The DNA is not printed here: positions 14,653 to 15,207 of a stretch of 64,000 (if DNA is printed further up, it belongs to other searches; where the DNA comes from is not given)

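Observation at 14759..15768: Chimeric ORF at the pca operon border: dehydroshikimate-dehydratase/HPPD-like tail fused in frame to an RTX exoprotein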

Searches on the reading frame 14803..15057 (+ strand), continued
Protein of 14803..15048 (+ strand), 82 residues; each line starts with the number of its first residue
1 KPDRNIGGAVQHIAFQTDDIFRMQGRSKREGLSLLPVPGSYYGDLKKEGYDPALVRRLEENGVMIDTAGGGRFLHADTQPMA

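Call 46: find_homologous_proteins(query=P0123, max_evalue=1e-20)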
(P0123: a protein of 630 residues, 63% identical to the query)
Query P0123 (630 aa): 619 proteins with E <= 1e-20 among 8000 candidates; the best 120 are listed.
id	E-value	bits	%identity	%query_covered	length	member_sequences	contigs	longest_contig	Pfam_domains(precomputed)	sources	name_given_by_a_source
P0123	0.0e+0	1393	100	100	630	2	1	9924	PF13669.13,PF08501.17,PF14696.13,PF00903.32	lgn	-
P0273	2.6e-241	821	61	98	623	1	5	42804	PF13669.13,PF08501.17,PF14696.13,PF00903.32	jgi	jgi:4-hydroxyphenylpyruvate dioxygenase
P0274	2.1e-235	801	60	100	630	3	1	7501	PF13669.13,PF08501.17,PF14696.13,PF00903.32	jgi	jgi:4-hydroxyphenylpyruvate dioxygenase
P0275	1.8e-232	791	59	100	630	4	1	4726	PF13669.13,PF08501.17,PF14696.13,PF00903.32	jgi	jgi:4-hydroxyphenylpyruvate dioxygenase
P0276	5.2e-170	585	46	100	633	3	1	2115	PF08501.17,PF14696.13,PF00903.32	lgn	-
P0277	1.3e-151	524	43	98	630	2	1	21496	PF13669.13,PF08501.17,PF14696.13,PF00903.32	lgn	-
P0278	6.6e-150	519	44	97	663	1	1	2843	PF08501.17,PF14696.13,PF00903.32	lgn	-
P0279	3.9e-149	516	44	97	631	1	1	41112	PF08501.17,PF14696.13,PF00903.32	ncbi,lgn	-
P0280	4.0e-148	513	43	97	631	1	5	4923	PF08501.17,PF14696.13,PF00903.32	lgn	-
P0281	2.9e-144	500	42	97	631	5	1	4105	PF08501.17,PF14696.13,PF00903.32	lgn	-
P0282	3.8e-142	493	42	98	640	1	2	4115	PF08501.17,PF14696.13,PF00903.32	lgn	-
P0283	1.7e-141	491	42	99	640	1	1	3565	PF08501.17,PF14696.13,PF00903.32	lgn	-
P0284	1.2e-99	353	42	71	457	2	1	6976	PF08501.17,PF00903.32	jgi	-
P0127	1.9e-82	296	45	54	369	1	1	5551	PF13669.13,PF14696.13,PF00903.32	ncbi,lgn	-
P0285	5.0e-80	288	43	55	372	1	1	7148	PF13669.13,PF14696.13,PF00903.32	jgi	jgi:4-hydroxyphenylpyruvate dioxygenase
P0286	8.3e-73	264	44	51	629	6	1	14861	PF01261.31,PF13669.13,PF14696.13,PF00903.32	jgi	jgi:4-hydroxyphenylpyruvate dioxygenase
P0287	3.1e-70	256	41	54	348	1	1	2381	PF13468.13,PF13669.13,PF14696.13,PF00903.32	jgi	-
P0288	2.3e-68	249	41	55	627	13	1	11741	PF01261.31,PF13669.13,PF14696.13,PF00903.32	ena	-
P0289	5.9e-67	245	42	52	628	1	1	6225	PF01261.31,PF14696.13,PF00903.32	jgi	-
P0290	7.1e-67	245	42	52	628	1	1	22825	PF01261.31,PF14696.13,PF00903.32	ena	-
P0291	7.6e-67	244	42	52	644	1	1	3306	PF01261.31,PF14696.13,PF00903.32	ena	-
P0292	9.8e-67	244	39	56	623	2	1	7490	PF01261.31,PF13669.13,PF14696.13,PF00903.32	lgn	-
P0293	4.8e-66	242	41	55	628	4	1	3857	PF01261.31,PF13669.13,PF14696.13,PF00903.32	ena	-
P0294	2.3e-65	240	40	54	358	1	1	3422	PF13468.13,PF13669.13,PF14696.13,PF00903.32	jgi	jgi:4-hydroxyphenylpyruvate dioxygenase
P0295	3.4e-65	239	39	37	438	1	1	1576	PF13468.13,PF13669.13,PF14696.13,PF00903.32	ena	-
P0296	4.0e-65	239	42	56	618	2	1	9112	PF01261.31,PF13669.13,PF14696.13,PF00903.32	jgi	-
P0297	4.0e-65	239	41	55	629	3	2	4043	PF01261.31,PF13669.13,PF14696.13,PF00903.32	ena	-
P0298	7.6e-65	238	40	54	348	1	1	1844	PF13468.13,PF13669.13,PF14696.13,PF00903.32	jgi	jgi:4-hydroxyphenylpyruvate dioxygenase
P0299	8.4e-65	238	39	56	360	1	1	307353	PF13669.13,PF14696.13,PF00903.32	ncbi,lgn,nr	ncbi:MAG TPA: 4-hydroxyphenylpyruvate dioxygenase [Candidatus Acidoferrales bacterium]|nr:4-hydroxyp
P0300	1.3e-64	237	41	55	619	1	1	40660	PF01261.31,PF13669.13,PF14696.13,PF00903.32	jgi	jgi:4-hydroxyphenylpyruvate dioxygenase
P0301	1.9e-64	237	41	54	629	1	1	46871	PF01261.31,PF13669.13,PF14696.13,PF00903.32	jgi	jgi:4-hydroxyphenylpyruvate dioxygenase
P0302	3.7e-64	236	38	53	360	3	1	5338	PF13669.13,PF14696.13,PF00903.32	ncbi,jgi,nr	ncbi:MAG TPA: 4-hydroxyphenylpyruvate dioxygenase [Candidatus Sulfotelmatobacter sp.]|nr:4-hydroxyph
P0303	4.7e-64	235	40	53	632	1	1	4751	PF01261.31,PF13669.13,PF14696.13,PF00903.32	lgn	-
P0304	7.2e-64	235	42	52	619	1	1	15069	PF01261.31,PF13669.13,PF14696.13,PF00903.32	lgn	-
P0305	7.7e-64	235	40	54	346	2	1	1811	PF13468.13,PF13669.13,PF14696.13,PF00903.32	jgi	jgi:4-hydroxyphenylpyruvate dioxygenase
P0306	9.8e-64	234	40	52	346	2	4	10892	PF13669.13,PF14696.13,PF00903.32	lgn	-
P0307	1.2e-63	234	38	55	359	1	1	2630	PF13669.13,PF14696.13,PF00903.32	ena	-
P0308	1.3e-63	234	40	54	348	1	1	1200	PF13468.13,PF13669.13,PF14696.13,PF00903.32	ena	-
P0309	1.5e-63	234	41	52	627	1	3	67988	PF01261.31,PF13669.13,PF14696.13,PF00903.32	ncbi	-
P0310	1.6e-63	233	41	52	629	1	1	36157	PF01261.31,PF13669.13,PF14696.13,PF00903.32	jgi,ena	-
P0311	1.8e-63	233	42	52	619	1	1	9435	PF01261.31,PF13669.13,PF14696.13,PF00903.32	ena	-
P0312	1.8e-63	233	42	52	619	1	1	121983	PF01261.31,PF13669.13,PF14696.13,PF00903.32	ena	-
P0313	1.8e-63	233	42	52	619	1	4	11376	PF01261.31,PF13669.13,PF14696.13,PF00903.32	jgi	jgi:4-hydroxyphenylpyruvate dioxygenase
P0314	1.8e-63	233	42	52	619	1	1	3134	PF01261.31,PF13669.13,PF14696.13,PF00903.32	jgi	-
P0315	2.0e-63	233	41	53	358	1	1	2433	PF13468.13,PF13669.13,PF14696.13,PF00903.32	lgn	-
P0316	2.1e-63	233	39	55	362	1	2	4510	PF13669.13,PF14696.13,PF00903.32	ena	-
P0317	2.9e-63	233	41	54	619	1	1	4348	PF01261.31,PF13669.13,PF14696.13,PF00903.32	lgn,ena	-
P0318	3.0e-63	233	39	54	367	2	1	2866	PF13468.13,PF13669.13,PF14696.13,PF00903.32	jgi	jgi:4-hydroxyphenylpyruvate dioxygenase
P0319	3.5e-63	232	38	55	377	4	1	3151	PF13669.13,PF14696.13,PF00903.32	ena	-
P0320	4.7e-63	232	37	56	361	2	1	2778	PF13669.13,PF14696.13,PF00903.32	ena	-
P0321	5.0e-63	232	41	54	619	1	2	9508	PF01261.31,PF13669.13,PF14696.13,PF00903.32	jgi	jgi:4-hydroxyphenylpyruvate dioxygenase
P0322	5.9e-63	232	39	52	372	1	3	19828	PF13669.13,PF14696.13,PF00903.32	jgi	jgi:4-hydroxyphenylpyruvate dioxygenase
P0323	7.0e-63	231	40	52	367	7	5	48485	PF13669.13,PF14696.13,PF00903.32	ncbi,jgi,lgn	jgi:4-hydroxyphenylpyruvate dioxygenase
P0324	1.2e-62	231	40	52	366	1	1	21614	PF13669.13,PF14696.13,PF00903.32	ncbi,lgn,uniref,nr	ncbi:4-hydroxyphenylpyruvate dioxygenase [Humitalea rosea]|uniref:4-hydroxyphenylpyruvate dioxygenas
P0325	1.2e-62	231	37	54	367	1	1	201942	PF13669.13,PF14696.13,PF00903.32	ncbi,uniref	ncbi:MAG: 4-hydroxyphenylpyruvate dioxygenase [Tistlia sp.]|uniref:4-hydroxyphenylpyruvate dioxygena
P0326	1.8e-62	230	39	55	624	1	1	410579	PF01261.31,PF14696.13,PF00903.32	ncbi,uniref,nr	ncbi:TIM barrel protein [Chelatococcus sp. SYSU_G07232]|uniref:3-dehydroshikimate dehydratase n=1 Ta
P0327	2.1e-62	230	39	54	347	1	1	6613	PF13669.13,PF14696.13,PF00903.32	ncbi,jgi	jgi:4-hydroxyphenylpyruvate dioxygenase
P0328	3.2e-62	229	40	52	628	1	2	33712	PF01261.31,PF13669.13,PF14696.13,PF00903.32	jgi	jgi:4-hydroxyphenylpyruvate dioxygenase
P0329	4.6e-62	229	38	54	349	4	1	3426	PF13468.13,PF13669.13,PF14696.13,PF00903.32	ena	-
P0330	5.9e-62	228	38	53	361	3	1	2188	PF13669.13,PF14696.13,PF00903.32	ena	-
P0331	6.4e-62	228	40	54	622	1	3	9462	PF01261.31,PF13669.13,PF14696.13,PF00903.32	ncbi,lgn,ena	-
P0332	7.3e-62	228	38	54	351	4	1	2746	PF13669.13,PF14696.13,PF00903.32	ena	-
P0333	1.1e-61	227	39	52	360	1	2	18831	PF13468.13,PF13669.13,PF14696.13,PF00903.32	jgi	jgi:4-hydroxyphenylpyruvate dioxygenase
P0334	1.1e-61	227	39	55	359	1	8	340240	PF13669.13,PF14696.13,PF00903.32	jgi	jgi:4-hydroxyphenylpyruvate dioxygenase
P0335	1.9e-61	227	39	53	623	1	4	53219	PF01261.31,PF14696.13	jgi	jgi:4-hydroxyphenylpyruvate dioxygenase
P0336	2.0e-61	227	39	54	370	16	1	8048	PF13468.13,PF13669.13,PF14696.13,PF00903.32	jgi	jgi:4-hydroxyphenylpyruvate dioxygenase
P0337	2.7e-61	226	36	58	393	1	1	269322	PF13669.13,PF14696.13,PF00903.32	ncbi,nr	ncbi:MAG: 4-hydroxyphenylpyruvate dioxygenase [Alphaproteobacteria bacterium]|nr:4-hydroxyphenylpyru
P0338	4.2e-61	225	40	51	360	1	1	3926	PF13468.13,PF13669.13,PF14696.13,PF00903.32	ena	-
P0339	5.6e-61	225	37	56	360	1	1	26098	PF13468.13,PF13669.13,PF14696.13,PF00903.32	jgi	jgi:4-hydroxyphenylpyruvate dioxygenase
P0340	6.2e-61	225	38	55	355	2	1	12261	PF13669.13,PF14696.13,PF00903.32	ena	-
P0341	7.4e-61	225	39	54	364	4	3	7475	PF13669.13,PF14696.13,PF00903.32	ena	-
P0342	9.1e-61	224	37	56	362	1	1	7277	PF13669.13,PF14696.13,PF00903.32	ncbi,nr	ncbi:MAG TPA: 4-hydroxyphenylpyruvate dioxygenase [Candidatus Sulfotelmatobacter sp.]|nr:4-hydroxyph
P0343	1.0e-60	224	38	55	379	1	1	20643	PF13669.13,PF14696.13,PF00903.32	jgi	jgi:4-hydroxyphenylpyruvate dioxygenase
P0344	1.1e-60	224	37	57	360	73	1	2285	PF13669.13,PF14696.13,PF00903.32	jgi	jgi:4-hydroxyphenylpyruvate dioxygenase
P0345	1.2e-60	224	39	52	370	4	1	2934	PF13669.13,PF14696.13,PF00903.32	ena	-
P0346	1.2e-60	224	39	52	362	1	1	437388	PF13669.13,PF14696.13,PF00903.32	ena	-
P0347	1.4e-60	224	37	54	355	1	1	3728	PF13468.13,PF13669.13,PF14696.13,PF00903.32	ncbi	-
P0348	1.4e-60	224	39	52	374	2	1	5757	PF13669.13,PF14696.13,PF00903.32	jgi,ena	-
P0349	1.5e-60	224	38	51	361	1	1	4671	PF13468.13,PF13669.13,PF14696.13,PF00903.32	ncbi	-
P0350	1.6e-60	224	39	52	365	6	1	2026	PF13669.13,PF14696.13,PF00903.32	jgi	jgi:4-hydroxyphenylpyruvate dioxygenase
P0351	1.7e-60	224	37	54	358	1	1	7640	PF13468.13,PF13669.13,PF14696.13,PF00903.32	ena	-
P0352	1.8e-60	223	38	54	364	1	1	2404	PF13468.13,PF13669.13,PF14696.13,PF00903.32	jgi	jgi:4-hydroxyphenylpyruvate dioxygenase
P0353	1.8e-60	223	39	50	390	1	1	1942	PF13669.13,PF14696.13,PF00903.32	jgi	-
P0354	1.9e-60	223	38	53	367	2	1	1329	PF13669.13,PF14696.13,PF00903.32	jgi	jgi:4-hydroxyphenylpyruvate dioxygenase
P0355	2.2e-60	223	39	51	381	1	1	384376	PF13669.13,PF14696.13,PF00903.32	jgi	-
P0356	2.3e-60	223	37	54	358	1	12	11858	PF13468.13,PF13669.13,PF14696.13,PF00903.32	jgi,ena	jgi:4-hydroxyphenylpyruvate dioxygenase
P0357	2.5e-60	223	38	55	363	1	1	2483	PF13669.13,PF14696.13,PF00903.32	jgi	jgi:4-hydroxyphenylpyruvate dioxygenase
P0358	2.7e-60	223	37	53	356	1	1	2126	PF13669.13,PF14696.13,PF00903.32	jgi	-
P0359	2.7e-60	223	39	52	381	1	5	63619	PF13669.13,PF14696.13,PF00903.32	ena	-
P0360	3.0e-60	223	37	54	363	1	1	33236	PF13468.13,PF13669.13,PF14696.13,PF00903.32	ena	-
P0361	3.1e-60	223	37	54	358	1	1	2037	PF13468.13,PF13669.13,PF14696.13,PF00903.32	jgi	-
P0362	3.5e-60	222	39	53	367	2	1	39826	PF13669.13,PF14696.13,PF00903.32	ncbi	-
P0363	4.0e-60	222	40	51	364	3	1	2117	PF13468.13,PF13669.13,PF14696.13,PF00903.32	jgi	jgi:4-hydroxyphenylpyruvate dioxygenase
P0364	4.1e-60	222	37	55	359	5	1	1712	PF13468.13,PF13669.13,PF14696.13,PF00903.32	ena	-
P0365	4.7e-60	222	37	55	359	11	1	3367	PF13468.13,PF13669.13,PF14696.13,PF00903.32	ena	-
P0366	5.1e-60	222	37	55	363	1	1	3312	PF13468.13,PF13669.13,PF14696.13,PF00903.32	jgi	jgi:4-hydroxyphenylpyruvate dioxygenase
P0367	5.3e-60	222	39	52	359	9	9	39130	PF13669.13,PF14696.13,PF00903.32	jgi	jgi:4-hydroxyphenylpyruvate dioxygenase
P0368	5.8e-60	222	38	51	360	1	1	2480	PF13468.13,PF13669.13,PF14696.13,PF00903.32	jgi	jgi:4-hydroxyphenylpyruvate dioxygenase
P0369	5.9e-60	222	39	52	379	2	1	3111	PF13669.13,PF14696.13,PF00903.32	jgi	-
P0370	6.1e-60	222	39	51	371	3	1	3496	PF13468.13,PF13669.13,PF14696.13,PF00903.32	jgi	jgi:4-hydroxyphenylpyruvate dioxygenase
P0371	6.2e-60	222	38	51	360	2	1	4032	PF13669.13,PF14696.13,PF00903.32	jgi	-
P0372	6.4e-60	222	39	51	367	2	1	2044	PF13669.13,PF14696.13,PF00903.32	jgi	jgi:4-hydroxyphenylpyruvate dioxygenase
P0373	7.9e-60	221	39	53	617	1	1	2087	PF01261.31,PF14696.13,PF00903.32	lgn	-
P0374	8.0e-60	221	38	54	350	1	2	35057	PF13669.13,PF14696.13,PF00903.32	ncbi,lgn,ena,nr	ncbi:MAG: 4-hydroxyphenylpyruvate dioxygenase [Gammaproteobacteria bacterium]|nr:4-hydroxyphenylpyru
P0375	8.3e-60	221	39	54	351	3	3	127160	PF13669.13,PF14696.13,PF00903.32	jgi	jgi:4-hydroxyphenylpyruvate dioxygenase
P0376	8.5e-60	221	37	53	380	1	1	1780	PF13468.13,PF13669.13,PF14696.13,PF00903.32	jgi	jgi:4-hydroxyphenylpyruvate dioxygenase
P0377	8.7e-60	221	38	51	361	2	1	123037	PF13669.13,PF14696.13,PF00903.32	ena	-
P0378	9.0e-60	221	40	52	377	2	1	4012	PF13669.13,PF14696.13,PF00903.32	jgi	jgi:4-hydroxyphenylpyruvate dioxygenase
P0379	9.3e-60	221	38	52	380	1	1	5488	PF13669.13,PF14696.13,PF00903.32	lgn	-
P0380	9.8e-60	221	37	51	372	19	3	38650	PF13669.13,PF14696.13,PF00903.32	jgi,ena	-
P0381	1.1e-59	221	38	51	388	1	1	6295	PF13468.13,PF13669.13,PF14696.13,PF00903.32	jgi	jgi:4-hydroxyphenylpyruvate dioxygenase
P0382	1.1e-59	221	37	54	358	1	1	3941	PF13669.13,PF14696.13,PF00903.32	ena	-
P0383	1.1e-59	221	37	54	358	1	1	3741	PF13468.13,PF13669.13,PF14696.13,PF00903.32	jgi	-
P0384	1.2e-59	221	40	52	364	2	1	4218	PF13669.13,PF14696.13,PF00903.32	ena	-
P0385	1.2e-59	221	39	51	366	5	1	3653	PF13468.13,PF13669.13,PF14696.13,PF00903.32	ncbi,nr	ncbi:MAG: 4-hydroxyphenylpyruvate dioxygenase [Alphaproteobacteria bacterium]|nr:4-hydroxyphenylpyru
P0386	1.4e-59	220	39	54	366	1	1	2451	PF13468.13,PF13669.13,PF14696.13,PF00903.32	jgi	jgi:4-hydroxyphenylpyruvate dioxygenase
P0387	1.4e-59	220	39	52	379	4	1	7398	PF13669.13,PF14696.13,PF00903.32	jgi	jgi:4-hydroxyphenylpyruvate dioxygenase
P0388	1.6e-59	220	37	53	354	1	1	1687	PF13669.13,PF14696.13,PF00903.32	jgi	jgi:4-hydroxyphenylpyruvate dioxygenase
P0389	1.6e-59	220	38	53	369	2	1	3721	PF13669.13,PF14696.13,PF00903.32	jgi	jgi:4-hydroxyphenylpyruvate dioxygenase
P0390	1.7e-59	220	38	54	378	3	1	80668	PF13669.13,PF14696.13,PF00903.32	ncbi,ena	-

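Call 48: find_encoding_contigs(protein=P0273, flank=10000, max_places=4)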
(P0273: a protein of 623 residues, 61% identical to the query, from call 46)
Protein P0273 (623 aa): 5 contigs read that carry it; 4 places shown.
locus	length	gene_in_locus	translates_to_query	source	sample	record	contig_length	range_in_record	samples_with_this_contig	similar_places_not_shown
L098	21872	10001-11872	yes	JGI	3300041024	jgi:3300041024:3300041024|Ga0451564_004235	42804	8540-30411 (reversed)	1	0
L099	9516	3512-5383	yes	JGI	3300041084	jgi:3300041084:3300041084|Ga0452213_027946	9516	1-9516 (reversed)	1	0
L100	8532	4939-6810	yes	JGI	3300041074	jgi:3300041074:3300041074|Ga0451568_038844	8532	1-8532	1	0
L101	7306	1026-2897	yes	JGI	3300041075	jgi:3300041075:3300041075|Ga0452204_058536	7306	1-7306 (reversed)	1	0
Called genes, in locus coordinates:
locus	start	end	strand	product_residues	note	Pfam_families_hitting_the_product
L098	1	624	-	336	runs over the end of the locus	PF03480:DctP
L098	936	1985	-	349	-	PF01408:GFO_IDH_MocA, PF22725:GFO_IDH_MocA_C3, PF02894:GFO_IDH_MocA_C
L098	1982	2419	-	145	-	PF01220:DHquinase_II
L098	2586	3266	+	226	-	PF00392:GntR, PF07729:FCD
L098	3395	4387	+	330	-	PF00682:HMGL-like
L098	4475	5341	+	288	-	PF01261:AP_endonuc_2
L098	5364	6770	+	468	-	PF00171:Aldedh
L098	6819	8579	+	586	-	PF02776:TPP_enzyme_N, PF00205:TPP_enzyme_M, PF02775:TPP_enzyme_C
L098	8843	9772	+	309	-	PF00126:HTH_1, PF03466:LysR_substrate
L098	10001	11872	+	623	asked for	PF13669:Glyoxalase_4 (faint), PF14696:Glyoxalase_5, PF00903:Glyoxalase, PF08501:Shikimate_dh_N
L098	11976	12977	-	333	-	PF00535:Glycos_transf_2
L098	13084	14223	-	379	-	PF00070:Pyr_redox (faint), PF01266:DAO, PF13450:NAD_binding_8 (faint)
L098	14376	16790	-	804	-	PF00535:Glycos_transf_2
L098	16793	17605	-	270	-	PF01261:AP_endonuc_2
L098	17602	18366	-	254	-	-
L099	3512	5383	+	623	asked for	PF13669:Glyoxalase_4 (faint), PF14696:Glyoxalase_5, PF00903:Glyoxalase, PF08501:Shikimate_dh_N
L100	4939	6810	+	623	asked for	PF13669:Glyoxalase_4 (faint), PF14696:Glyoxalase_5, PF00903:Glyoxalase, PF08501:Shikimate_dh_N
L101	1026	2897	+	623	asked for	PF13669:Glyoxalase_4 (faint), PF14696:Glyoxalase_5, PF00903:Glyoxalase, PF08501:Shikimate_dh_N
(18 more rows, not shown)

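Call 49: find_encoding_contigs(protein=P0279, flank=10000, max_places=3)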
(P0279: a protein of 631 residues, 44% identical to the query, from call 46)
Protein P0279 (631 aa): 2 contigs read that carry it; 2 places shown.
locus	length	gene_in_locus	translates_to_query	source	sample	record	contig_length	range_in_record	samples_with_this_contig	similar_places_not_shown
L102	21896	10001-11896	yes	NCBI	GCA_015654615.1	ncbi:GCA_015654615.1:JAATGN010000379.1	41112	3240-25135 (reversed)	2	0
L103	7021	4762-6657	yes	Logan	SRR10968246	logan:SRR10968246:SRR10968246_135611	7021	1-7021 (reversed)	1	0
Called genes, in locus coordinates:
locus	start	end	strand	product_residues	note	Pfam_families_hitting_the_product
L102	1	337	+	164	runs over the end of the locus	PF00691:OmpA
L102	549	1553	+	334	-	PF07719:TPR_2 (faint), PF13174:TPR_6 (faint), PF13428:TPR_14 (faint), PF13432:TPR_16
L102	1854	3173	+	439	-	PF01171:ATP_bind_3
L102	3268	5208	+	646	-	PF06480:FtsH_ext, PF06068:TIP49 (weak), PF00004:AAA, PF07728:AAA_5 (weak), PF17862:AAA_lid_3, PF01434:Peptidase_M41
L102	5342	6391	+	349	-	PF00809:Pterin_bind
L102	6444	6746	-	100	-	PF03992:ABM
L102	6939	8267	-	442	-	PF07690:MFS_1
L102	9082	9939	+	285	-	PF09339:HTH_IclR, PF13412:HTH_24 (weak), PF12802:MarR_2 (weak), PF01614:IclR_C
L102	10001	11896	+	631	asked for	PF14696:Glyoxalase_5, PF00903:Glyoxalase, PF08501:Shikimate_dh_N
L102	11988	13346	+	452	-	PF02878:PGM_PMM_I, PF02879:PGM_PMM_II, PF02880:PGM_PMM_III, PF00408:PGM_PMM_IV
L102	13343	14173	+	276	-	PF08543:Phos_pyr_kin, PF00294:PfkB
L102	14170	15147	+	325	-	PF00291:PALP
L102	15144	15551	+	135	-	PF00583:Acetyltransf_1, PF13673:Acetyltransf_10, PF13508:Acetyltransf_7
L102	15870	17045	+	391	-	-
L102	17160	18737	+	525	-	PF00389:2-Hacid_dh, PF02826:2-Hacid_dh_C, PF19304:PGDH_inter, PF01842:ACT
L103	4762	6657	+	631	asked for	PF14696:Glyoxalase_5, PF00903:Glyoxalase, PF08501:Shikimate_dh_N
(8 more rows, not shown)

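Call 52: search_protein_families(library=ncbifam, proteins=[P0273, window:14815-15057:+], max_evalue=0.01)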
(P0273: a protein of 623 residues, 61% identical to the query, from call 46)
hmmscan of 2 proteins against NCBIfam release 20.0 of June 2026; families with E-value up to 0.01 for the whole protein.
P0273 (623 aa): 23 families
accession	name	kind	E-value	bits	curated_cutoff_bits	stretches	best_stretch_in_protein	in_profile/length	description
NF042435.1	DhshikDhtase_QuiC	equivalog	3.3e-77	260.4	1200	1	8-341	294-626/635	3-dehydroshikimate dehydratase QuiC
TIGR01263.1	4HPPD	equivalog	8.5e-64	216.2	277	1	10-330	2-335/353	4-hydroxyphenylpyruvate dioxygenase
NF001319.0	PRK00258.3-3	equivalog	3.4e-42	144.4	252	1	362-609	2-246/279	shikimate dehydrogenase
NF009201.0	PRK12549.1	subfamily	3.7e-34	118.2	235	1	402-611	48-258/286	shikimate dehydrogenase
NF001322.0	PRK00258.3-6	equivalog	1.1e-31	110.2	285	1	392-611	31-241/272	shikimate dehydrogenase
NF001312.0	PRK00258.1-4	equivalog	8.1e-31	107.3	295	1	382-609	25-253/285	shikimate dehydrogenase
TIGR00507.1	aroE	equivalog_domain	1.6e-30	106.2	200.2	1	390-611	24-243/270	shikimate dehydrogenase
NF001314.0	PRK00258.2-2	equivalog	7e-26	90.9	248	1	392-611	33-261/290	shikimate dehydrogenase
NF009200.0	PRK12548.1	subfamily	3.7e-25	88.9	432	1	391-609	34-263/289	shikimate dehydrogenase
NF010631.0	PRK14027.1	equivalog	4.1e-25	88.7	515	1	399-618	42-266/283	quinate/shikimate dehydrogenase (NAD+)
NF001311.0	PRK00258.1-3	equivalog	2.9e-24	85.7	235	1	401-611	41-247/279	shikimate dehydrogenase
NF001313.0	PRK00258.2-1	equivalog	3.5e-24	85.8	431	2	361-511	4-152/290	shikimate dehydrogenase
NF001310.0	PRK00258.1-2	equivalog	3.2e-23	82.3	221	1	406-611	39-250/279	shikimate dehydrogenase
TIGR01809.1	Shik-DH-AROM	equivalog_domain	1.5e-19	70.2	196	1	406-611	46-260/282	shikimate dehydrogenase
NF009202.0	PRK12550.1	equivalog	5.1e-17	62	306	1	403-608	43-242/272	shikimate 5-dehydrogenase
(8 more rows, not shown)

window:14815-15057:+ (81 aa): 2 families
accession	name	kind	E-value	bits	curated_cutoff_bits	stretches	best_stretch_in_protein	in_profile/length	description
TIGR01263.1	4HPPD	equivalog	1.2e-10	41.4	277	1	3-77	236-312/353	4-hydroxyphenylpyruvate dioxygenase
NF042435.1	DhshikDhtase_QuiC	equivalog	4.2e-09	35.4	1200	1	3-78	517-594/635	3-dehydroshikimate dehydratase QuiC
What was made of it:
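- Checked: NCBIfam placed it at 4HPPD profile positions 236-312 of 353 (E 1.2e-10) and QuiC positions 517-594 of 635 (E 4.2e-9) (call 52).
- The NCBIfam QuiC model matches at positions 517-594 of 635 (call 52).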
